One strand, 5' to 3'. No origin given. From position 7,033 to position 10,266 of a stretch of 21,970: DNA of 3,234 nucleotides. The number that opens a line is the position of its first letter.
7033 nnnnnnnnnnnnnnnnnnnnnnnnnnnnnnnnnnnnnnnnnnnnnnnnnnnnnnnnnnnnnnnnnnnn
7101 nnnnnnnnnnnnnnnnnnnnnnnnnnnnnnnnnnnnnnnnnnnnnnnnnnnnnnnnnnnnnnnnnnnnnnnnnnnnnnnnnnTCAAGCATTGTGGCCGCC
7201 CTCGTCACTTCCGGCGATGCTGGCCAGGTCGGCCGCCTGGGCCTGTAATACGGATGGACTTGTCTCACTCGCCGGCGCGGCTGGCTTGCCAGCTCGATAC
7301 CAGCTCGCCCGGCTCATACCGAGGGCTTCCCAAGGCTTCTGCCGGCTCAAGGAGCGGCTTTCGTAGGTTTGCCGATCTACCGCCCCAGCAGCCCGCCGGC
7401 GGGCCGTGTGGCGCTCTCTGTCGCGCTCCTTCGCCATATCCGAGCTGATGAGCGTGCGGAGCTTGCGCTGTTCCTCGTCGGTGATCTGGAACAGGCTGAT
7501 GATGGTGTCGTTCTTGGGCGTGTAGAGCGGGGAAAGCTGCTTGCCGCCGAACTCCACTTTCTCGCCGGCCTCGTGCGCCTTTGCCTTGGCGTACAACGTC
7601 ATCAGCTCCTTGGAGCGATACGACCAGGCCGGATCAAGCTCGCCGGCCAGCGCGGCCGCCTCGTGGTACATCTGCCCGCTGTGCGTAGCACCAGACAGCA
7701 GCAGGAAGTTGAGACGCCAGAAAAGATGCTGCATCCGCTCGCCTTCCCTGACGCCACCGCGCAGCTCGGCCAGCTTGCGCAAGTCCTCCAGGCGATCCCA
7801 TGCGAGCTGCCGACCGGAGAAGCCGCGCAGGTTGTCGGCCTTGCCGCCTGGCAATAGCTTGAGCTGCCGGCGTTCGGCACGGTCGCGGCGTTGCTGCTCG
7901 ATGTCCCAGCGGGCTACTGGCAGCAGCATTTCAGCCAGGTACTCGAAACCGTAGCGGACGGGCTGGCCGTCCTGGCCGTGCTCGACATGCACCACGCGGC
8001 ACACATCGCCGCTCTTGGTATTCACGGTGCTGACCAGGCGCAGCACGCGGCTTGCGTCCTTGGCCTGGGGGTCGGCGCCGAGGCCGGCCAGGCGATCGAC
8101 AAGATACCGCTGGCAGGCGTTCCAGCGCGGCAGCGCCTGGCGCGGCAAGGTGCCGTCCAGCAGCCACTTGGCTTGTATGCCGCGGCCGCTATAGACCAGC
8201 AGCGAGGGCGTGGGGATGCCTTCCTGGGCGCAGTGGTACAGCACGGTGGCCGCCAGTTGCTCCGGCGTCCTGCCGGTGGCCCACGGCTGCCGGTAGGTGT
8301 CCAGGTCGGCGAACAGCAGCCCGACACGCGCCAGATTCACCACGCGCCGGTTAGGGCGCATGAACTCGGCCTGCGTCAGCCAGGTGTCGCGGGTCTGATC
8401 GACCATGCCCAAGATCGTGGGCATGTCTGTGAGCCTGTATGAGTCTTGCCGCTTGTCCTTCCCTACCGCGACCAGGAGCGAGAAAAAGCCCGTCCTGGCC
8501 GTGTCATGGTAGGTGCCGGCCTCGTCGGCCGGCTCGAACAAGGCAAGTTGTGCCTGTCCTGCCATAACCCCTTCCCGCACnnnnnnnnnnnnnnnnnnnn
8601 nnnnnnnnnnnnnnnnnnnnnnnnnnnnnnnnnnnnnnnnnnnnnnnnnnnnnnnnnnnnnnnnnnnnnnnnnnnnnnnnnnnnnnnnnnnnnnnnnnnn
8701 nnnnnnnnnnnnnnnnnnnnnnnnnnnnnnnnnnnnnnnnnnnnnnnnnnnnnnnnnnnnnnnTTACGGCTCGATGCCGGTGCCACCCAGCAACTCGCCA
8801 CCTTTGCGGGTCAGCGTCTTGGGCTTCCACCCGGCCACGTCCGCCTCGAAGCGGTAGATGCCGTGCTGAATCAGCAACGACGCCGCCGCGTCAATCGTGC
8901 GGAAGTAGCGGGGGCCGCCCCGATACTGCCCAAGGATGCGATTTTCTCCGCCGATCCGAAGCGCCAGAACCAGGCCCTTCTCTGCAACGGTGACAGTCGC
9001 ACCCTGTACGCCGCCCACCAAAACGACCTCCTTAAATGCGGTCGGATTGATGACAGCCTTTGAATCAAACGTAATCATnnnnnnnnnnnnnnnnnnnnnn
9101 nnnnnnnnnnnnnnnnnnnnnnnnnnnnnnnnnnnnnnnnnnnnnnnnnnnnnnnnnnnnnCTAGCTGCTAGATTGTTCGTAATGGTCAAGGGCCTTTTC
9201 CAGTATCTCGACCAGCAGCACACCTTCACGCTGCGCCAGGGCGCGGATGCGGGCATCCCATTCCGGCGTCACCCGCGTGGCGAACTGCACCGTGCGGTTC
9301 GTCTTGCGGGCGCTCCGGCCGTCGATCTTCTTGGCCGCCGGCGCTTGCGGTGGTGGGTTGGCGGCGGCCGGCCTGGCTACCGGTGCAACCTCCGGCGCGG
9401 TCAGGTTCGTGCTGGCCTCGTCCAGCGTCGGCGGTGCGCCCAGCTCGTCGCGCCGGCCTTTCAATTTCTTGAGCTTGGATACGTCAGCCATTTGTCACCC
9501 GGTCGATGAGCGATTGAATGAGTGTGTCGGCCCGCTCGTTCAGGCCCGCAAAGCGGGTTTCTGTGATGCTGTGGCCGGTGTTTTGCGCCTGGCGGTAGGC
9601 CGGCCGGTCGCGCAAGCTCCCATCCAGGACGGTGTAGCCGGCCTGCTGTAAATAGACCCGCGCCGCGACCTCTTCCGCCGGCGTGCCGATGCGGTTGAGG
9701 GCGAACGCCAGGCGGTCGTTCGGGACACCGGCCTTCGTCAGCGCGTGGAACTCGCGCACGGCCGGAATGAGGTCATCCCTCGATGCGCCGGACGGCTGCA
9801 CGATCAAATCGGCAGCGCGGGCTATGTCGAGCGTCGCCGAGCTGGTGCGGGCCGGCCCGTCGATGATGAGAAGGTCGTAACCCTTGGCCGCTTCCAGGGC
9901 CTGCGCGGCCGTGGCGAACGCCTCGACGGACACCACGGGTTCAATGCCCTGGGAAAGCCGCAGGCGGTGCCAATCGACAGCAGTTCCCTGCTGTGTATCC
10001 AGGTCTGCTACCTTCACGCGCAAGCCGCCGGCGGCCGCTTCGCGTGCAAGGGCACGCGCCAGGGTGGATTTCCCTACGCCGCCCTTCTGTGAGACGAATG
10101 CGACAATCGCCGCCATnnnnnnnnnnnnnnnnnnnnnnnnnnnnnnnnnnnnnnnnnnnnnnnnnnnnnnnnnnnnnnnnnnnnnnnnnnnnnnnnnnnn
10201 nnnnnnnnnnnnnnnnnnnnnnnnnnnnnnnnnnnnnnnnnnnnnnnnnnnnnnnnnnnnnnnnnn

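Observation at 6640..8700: Replicon swap: PrimPol-type initiator under a KorA-operator promoter, with a separate cysteine-less zinc-finger-like partner and a repeat-rich origin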

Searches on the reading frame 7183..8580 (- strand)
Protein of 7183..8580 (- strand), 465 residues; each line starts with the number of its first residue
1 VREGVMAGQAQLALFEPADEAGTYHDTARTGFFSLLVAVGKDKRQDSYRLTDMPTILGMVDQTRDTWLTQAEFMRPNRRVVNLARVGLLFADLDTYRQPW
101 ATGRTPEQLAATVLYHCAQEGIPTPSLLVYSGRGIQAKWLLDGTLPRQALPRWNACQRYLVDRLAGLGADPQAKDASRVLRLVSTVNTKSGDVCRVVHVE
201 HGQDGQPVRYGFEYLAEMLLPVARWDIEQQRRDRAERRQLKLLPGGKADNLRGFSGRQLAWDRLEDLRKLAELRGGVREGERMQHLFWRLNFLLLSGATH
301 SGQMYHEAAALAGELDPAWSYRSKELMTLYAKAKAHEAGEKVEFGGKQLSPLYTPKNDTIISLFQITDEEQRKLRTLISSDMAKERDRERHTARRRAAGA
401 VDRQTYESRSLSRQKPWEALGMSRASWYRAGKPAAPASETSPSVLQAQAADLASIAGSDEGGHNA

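Call 4: search_protein_families(library=pfam, proteins=[window:7183-8580:-], max_evalue=0.1)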
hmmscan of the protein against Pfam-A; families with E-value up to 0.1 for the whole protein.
window:7183-8580:- (465 aa): 0 families

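Call 8: search_protein_families(library=ncbifam, proteins=[window:7183-8580:-], max_evalue=1)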
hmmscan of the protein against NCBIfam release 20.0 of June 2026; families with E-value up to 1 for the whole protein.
window:7183-8580:- (465 aa): 0 families

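Call 14: find_homologous_proteins(query=window:7183-8565:-, max_evalue=0.001)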
Query window:7183-8565:- (460 aa): 1226 proteins with E <= 0.001 among 8000 candidates; the best 120 are listed.
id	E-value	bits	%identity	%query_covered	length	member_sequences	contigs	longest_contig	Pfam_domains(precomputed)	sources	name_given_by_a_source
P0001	2.0e-261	885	86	100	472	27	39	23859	-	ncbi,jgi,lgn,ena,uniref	ncbi:replication protein [Xanthomonas axonopodis]|jgi:DNA-binding CsgD family transcriptional regula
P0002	3.8e-261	884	85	100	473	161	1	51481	PF13384.13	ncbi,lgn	ncbi:TPA: replication protein [Escherichia coli]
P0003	4.7e-258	874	86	96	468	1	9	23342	-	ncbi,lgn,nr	ncbi:replication protein [Salmonella enterica subsp. enterica serovar Worthington]|nr:replication pr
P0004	1.9e-255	866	86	96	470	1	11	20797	-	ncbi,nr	ncbi:replication protein [Xanthomonas fragariae]|nr:replication protein [Xanthomonas fragariae] MDM7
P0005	1.9e-255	866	86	96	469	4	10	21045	-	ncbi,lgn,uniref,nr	ncbi:replication protein [Xanthomonas fragariae]|uniref:replication protein n=3 Tax=Xanthomonas frag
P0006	1.9e-255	866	86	96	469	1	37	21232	-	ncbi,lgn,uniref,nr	ncbi:hypothetical protein PD5205_04101 (plasmid) [Xanthomonas fragariae]|uniref:Replication protein 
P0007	3.6e-255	865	95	83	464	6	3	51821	PF13384.13,PF02796.22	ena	-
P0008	7.1e-251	851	86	93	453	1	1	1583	-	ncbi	ncbi:replication protein, partial [Xanthomonas fragariae]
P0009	3.1e-249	845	83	97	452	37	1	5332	-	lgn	-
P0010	6.0e-248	841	83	96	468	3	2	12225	-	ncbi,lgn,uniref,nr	ncbi:replication protein [Bordetella parapertussis]|uniref:Replication protein n=1 Tax=Bordetella pa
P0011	8.8e-244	827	81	98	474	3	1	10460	-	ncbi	-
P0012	1.2e-243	827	81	96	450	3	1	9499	-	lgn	-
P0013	1.9e-243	826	81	95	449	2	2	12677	-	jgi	jgi:ElaB/YqjD/DUF883 family membrane-anchored ribosome-binding protein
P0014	2.3e-242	823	81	95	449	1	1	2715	-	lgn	-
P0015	5.4e-242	821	82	93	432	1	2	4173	-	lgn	-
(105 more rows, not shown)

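Call 36: search_solved_structures(query=A2, max_evalue=10, show_alignments=3)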
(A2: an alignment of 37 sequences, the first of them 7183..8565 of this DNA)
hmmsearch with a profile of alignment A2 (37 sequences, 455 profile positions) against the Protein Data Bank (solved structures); distinct sequences matched with E-value up to 10: 2.
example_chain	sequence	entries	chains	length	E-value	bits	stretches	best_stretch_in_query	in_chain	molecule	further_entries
6zp9_A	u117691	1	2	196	0.042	15.7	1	114-193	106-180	PrimPol AEP domain (PP-N190)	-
3vw4_A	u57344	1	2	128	0.059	15.2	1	385-427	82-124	Rep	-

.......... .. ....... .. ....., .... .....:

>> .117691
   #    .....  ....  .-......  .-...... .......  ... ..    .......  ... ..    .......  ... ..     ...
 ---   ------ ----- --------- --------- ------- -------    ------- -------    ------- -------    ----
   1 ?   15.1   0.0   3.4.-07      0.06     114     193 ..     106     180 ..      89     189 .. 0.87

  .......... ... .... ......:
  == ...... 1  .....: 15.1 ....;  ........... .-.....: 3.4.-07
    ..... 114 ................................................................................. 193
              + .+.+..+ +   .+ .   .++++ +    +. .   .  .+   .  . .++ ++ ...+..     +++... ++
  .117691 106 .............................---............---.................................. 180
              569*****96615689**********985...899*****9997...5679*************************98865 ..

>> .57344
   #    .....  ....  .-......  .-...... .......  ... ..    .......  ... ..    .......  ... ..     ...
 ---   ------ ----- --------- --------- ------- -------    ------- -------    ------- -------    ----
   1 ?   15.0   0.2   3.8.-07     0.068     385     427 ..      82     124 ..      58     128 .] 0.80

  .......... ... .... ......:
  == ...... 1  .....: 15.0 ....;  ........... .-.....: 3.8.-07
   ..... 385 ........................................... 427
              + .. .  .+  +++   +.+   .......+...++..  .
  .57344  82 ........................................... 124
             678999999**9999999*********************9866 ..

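Call 46: predict_structure(alignment_id=A2)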
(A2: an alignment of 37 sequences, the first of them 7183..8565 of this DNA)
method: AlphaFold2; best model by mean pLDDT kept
length: 460 residues; sequences in the alignment: 37
mean_pLDDT: 66.0   pTM: 0.39
mean pLDDT of the five models: 66.0, 65.5, 61.8, 61.6, 60.2
residues with pLDDT >= 90: 6; 70-90: 212; 50-70: 138; < 50: 104
segments of 3 or more residues with pLDDT < 50: 1-10, 18-20, 63-81, 170-180, 217-225, 228-249, 431-460
pLDDT, mean of each block of 10 residues (from residue 1): 33 52 57 62 63 56 47 40 76 80 85 88 75 77 73 86 72 46 57 63 79 63 49 41 38 82 88 82 85 66 81 77 80 70 63 84 89 86 80 60 58 72 63 39 40 33
secondary structure, 60 per line:
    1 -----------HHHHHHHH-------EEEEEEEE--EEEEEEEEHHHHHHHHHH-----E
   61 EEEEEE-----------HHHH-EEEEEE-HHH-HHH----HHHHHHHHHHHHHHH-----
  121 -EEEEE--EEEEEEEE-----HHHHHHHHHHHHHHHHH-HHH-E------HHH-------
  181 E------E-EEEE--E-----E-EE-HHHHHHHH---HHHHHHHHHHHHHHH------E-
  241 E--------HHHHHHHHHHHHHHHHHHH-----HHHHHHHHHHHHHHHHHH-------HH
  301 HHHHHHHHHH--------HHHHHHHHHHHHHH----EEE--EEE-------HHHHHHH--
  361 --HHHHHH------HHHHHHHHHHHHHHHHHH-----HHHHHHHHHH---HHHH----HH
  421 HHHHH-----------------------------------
elements in order: H12-19 E27-34 E37-44 H45-54 E60-66 H78-81 E83-88 H101-115 E122-126 E129-136 H142-158 E190-193 H207-214 H218-232 H250-268 H274-291 H299-310 H319-332 E337-339 E342-344 H352-358 H363-368 H375-392 H398-407 H411-414 H419-425

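Call 59: search_dna_similar(query=window:7183-8565:-, collection=plasmids, mode=protein, max_rows=45, rows=spread)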
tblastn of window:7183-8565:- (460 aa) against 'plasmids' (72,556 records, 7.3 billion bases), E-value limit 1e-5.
Records with a match: 1338; places in all: 1508; records where one place covers at least 80% of the query: 357.
Best place of each record, by identity: >=99% 5; 95-99% 2; 90-95% 4; 80-90% 38; 60-80% 1042; <60% 247.
By first word of the organism name: Klebsiella 624; Clostridium 133; Pseudomonas 88; Xanthomonas 84; Escherichia 68; Citrobacter 62; Aeromonas 49; Enterobacter 38; Serratia 25; Raoultella 14; and 50 more.
By predicted mobility (MOB-suite, as given by PLSDB): conjugative 518; mobilizable 428; non-mobilizable 392.
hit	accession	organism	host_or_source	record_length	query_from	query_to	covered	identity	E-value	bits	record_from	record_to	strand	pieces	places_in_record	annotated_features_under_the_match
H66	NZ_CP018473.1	Xanthomonas perforans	Solanum lycopersicum,tomato field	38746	1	460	100%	100.0%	0e+0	878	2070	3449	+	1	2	hypothetical protein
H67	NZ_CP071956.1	Xanthomonas fragariae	Fragariae ananassa,tissue sample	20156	5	432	93%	84.1%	0e+0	693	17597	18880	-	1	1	replication protein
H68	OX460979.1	Serratia fonticola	bacterial strain isolated from fresh ...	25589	3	446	97%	77.8%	0e+0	673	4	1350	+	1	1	none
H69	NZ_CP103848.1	Xanthomonas hortorum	Pelargonium x hortorum,cell culture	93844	4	415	90%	78.6%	0e+0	639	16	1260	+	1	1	replication protein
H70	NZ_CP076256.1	Xanthomonas translucens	Phalaris arundinacea,whole organism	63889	4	401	87%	81.0%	0e+0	633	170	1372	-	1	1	none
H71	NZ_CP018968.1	Escherichia coli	Homo sapiens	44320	3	409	88%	78.2%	0e+0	635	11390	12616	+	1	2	replication protein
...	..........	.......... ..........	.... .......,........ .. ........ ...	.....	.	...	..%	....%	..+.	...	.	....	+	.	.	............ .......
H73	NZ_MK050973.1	Citrobacter freundii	Homo sapiens,blood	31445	3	409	88%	78.2%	0e+0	635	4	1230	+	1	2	replication protein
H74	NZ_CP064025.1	Escherichia coli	Pig,rectal swab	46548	5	438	94%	71.5%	0e+0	619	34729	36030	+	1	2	hypothetical protein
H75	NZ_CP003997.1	Klebsiella pneumoniae subsp. pneumoniae Kp13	Homo sapiens,blood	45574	1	438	95%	68.7%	0e+0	592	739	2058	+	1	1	hypothetical protein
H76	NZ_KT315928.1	Aeromonas sobria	-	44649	3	438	95%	69.0%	0e+0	592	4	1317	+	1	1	hypothetical protein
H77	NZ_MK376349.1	Pseudomonas sp.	-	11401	6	380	82%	51.4%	6e-112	369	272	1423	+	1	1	helix-turn-helix domain-containing protein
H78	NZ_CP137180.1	Citrobacter freundii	Homo sapiens,urine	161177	1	208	45%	68.4%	6e-85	291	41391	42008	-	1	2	none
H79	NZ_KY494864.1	Pseudomonas aeruginosa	-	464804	1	175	38%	76.6%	5e-84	289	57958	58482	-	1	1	none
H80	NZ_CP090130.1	Klebsiella pneumoniae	Homo sapiens,Cerebral spinal fluid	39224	259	440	40%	67.4%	2e-69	247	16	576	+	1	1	none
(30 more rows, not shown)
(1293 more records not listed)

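Call 80: search_protein_families(library=pfam, alignment_id=A2, max_evalue=10)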
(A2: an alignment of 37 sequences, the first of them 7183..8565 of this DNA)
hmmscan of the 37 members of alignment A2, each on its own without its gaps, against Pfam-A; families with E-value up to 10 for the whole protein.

A. member 1, window:7183-8565:- (460 aa): 0 families

B. families by the number of members that match (of 37 scanned): 29 families (the first 25 are shown)
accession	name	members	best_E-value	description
PF02839.19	CBM_5_12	9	0.016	Carbohydrate-binding module family 5/12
PF13384.12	HTH_23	6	5.1e-06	Homeodomain-like domain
PF13936.12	HTH_38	6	9.9e-05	Helix-turn-helix domain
PF08281.18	Sigma70_r4_2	5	7.5e-05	Sigma-70, region 4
PF02796.21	HTH_7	5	0.0031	Helix-turn-helix domain of resolvase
PF13518.12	HTH_28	4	0.0038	Helix-turn-helix domain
PF01381.28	HTH_3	4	0.0047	Helix-turn-helix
PF13551.12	HTH_29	3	0.012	Winged helix-turn helix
PF13542.12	HTH_Tnp_ISL3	3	0.025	Helix-turn-helix domain of transposase family ISL3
PF13412.12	HTH_24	3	0.12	Winged helix-turn-helix DNA-binding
PF00196.25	GerE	2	0.0074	Bacterial regulatory proteins, luxR family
PF13560.12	HTH_31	2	0.02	Helix-turn-helix domain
PF19575.5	HTH_58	2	0.025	Helix-turn-helix domain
PF15978.11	TnsD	2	0.056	Tn7-like transposition protein D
PF19786.4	DUF6270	2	0.08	Family of unknown function (DUF6270)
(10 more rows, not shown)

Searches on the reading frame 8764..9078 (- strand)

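Call 4: search_protein_families(library=pfam, proteins=[window:8764-9078:-], max_evalue=0.1)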
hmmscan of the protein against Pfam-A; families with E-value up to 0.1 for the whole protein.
window:8764-9078:- (104 aa): 0 families

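Call 8: search_protein_families(library=ncbifam, proteins=[window:8764-9078:-], max_evalue=1)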
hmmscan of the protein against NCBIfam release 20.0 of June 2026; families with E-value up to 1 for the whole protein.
window:8764-9078:- (104 aa): 1 family
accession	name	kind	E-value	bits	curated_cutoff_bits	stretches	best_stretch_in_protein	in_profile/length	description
NF041544.1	ParC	equivalog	6.4e-36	121.9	95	1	9-88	1-80/80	ParC family partition-associated protein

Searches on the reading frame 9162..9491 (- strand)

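Call 4: search_protein_families(library=pfam, proteins=[window:9162-9491:-], max_evalue=0.1)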
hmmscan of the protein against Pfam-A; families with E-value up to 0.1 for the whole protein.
window:9162-9491:- (109 aa): 0 families

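Call 8: search_protein_families(library=ncbifam, proteins=[window:9162-9491:-], max_evalue=1)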
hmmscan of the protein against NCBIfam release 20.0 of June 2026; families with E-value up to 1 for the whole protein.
window:9162-9491:- (109 aa): 1 family
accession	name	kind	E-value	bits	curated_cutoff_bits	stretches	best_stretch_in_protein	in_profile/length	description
NF003377.0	PRK04452.1-3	subfamily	0.1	11.5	527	1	24-74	355-405/432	acetyl-CoA decarbonylase/synthase complex subunit delta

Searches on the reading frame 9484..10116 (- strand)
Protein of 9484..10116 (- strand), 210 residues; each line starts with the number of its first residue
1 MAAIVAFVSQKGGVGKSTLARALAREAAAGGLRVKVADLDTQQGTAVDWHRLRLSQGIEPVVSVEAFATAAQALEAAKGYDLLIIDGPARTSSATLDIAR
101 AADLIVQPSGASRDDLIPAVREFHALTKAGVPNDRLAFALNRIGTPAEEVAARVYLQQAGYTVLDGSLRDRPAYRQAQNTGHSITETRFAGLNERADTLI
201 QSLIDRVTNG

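Call 4: search_protein_families(library=pfam, proteins=[window:9484-10116:-], max_evalue=0.1)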
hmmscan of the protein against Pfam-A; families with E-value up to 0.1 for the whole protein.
window:9484-10116:- (210 aa): 19 families
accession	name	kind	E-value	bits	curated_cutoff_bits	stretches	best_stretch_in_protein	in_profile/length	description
PF01656.29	CbiA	-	5.8e-12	46.1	25.4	1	5-183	1-124/125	CobQ/CobB/MinD/ParA nucleotide binding domain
PF13614.12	AAA_31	-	8.7e-11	42.5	27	1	4-47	3-46/177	AAA domain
PF09140.17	MipZ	-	3.6e-08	33.5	20.7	1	4-49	2-47/262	ATPase MipZ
PF10609.15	ParA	-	9e-08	32.3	27.1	1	3-41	4-42/246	NUBPL iron-transfer P-loop NTPase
PF16575.11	CLP1_P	-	0.00092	19.5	26.6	1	13-45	4-36/188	mRNA cleavage and polyadenylation factor CLP1 P-loop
PF07015.17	VirC1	-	0.0021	17.9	24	1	4-124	3-128/231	VirC1 protein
PF13578.12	Methyltransf_24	-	0.0025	19.1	26.3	1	15-105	8-94/105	Methyltransferase domain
PF02374.21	ArsA_ATPase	-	0.004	16.8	24.3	1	6-37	4-35/305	Anion-transporting ATPase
PF13481.12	AAA_25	-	0.0052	16.9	27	0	11-45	41-74/195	AAA domain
PF03308.22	MeaB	-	0.012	15.1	23.1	0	12-55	42-88/273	Methylmalonyl Co-A mutase-associated GTPase MeaB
PF00004.35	AAA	-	0.014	16.2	21.2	1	13-42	8-37/131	ATPase family associated with various cellular activities (AAA)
PF13521.12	AAA_28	-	0.02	15.5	27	0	13-26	9-22/164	AAA domain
PF13191.12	AAA_16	-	0.028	15.4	32.6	1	12-78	33-93/167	AAA ATPase domain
PF13238.12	AAA_18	-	0.05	14.5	29.4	1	13-50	8-42/128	AAA domain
PF05729.18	NACHT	-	0.061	13.6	26.7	0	12-33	9-30/167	NACHT domain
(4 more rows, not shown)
